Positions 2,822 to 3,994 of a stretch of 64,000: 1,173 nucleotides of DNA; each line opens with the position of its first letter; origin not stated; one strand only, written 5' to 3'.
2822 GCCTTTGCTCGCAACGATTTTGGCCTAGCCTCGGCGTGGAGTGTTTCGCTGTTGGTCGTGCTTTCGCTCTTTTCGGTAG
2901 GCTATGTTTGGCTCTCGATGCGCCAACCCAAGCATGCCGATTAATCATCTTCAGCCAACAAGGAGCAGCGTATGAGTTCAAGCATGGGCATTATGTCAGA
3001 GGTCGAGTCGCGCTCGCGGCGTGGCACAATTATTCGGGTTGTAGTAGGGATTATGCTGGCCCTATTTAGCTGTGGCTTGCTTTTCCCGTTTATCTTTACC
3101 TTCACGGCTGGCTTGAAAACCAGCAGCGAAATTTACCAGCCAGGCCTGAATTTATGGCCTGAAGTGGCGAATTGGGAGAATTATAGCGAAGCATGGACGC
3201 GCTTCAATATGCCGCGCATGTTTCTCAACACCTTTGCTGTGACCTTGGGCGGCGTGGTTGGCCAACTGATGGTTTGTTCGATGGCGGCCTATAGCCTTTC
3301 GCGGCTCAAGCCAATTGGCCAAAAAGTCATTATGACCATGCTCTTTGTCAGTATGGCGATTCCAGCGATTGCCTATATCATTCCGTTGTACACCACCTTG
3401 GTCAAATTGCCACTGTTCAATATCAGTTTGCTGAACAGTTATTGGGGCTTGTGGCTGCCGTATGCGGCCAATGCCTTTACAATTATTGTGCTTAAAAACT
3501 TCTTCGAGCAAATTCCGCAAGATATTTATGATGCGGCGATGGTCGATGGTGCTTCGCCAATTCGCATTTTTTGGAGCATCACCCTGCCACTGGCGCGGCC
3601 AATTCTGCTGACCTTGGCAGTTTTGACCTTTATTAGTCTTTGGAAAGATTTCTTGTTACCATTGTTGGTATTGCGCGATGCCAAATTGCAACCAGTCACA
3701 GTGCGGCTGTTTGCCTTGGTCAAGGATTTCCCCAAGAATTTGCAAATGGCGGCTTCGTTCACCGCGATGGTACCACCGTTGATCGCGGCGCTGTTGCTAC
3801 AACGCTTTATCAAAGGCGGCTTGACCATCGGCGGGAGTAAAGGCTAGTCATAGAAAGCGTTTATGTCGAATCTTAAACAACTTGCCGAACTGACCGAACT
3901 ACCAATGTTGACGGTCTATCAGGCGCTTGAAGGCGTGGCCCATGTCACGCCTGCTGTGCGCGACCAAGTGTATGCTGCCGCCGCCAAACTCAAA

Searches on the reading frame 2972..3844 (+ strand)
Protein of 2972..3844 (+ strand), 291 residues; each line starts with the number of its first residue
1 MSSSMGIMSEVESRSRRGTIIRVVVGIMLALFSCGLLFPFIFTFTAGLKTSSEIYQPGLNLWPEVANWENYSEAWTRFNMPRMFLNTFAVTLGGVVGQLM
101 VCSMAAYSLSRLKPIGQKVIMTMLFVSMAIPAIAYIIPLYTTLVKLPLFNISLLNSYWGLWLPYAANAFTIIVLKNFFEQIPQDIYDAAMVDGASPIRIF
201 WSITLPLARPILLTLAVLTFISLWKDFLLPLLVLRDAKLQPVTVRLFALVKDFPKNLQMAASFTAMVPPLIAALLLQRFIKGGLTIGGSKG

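Call 84: search_protein_families(library=pfam, proteins=[window:2972-3844:+], max_evalue=0.00001)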
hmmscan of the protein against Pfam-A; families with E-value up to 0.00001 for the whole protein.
window:2972-3844:+ (291 aa): 1 family
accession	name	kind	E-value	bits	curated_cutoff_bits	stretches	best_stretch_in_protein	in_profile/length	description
PF00528.27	BPD_transp_1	-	2.9e-16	60.2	26.4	1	104-265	7-163/184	Binding-protein-dependent transport system inner membrane component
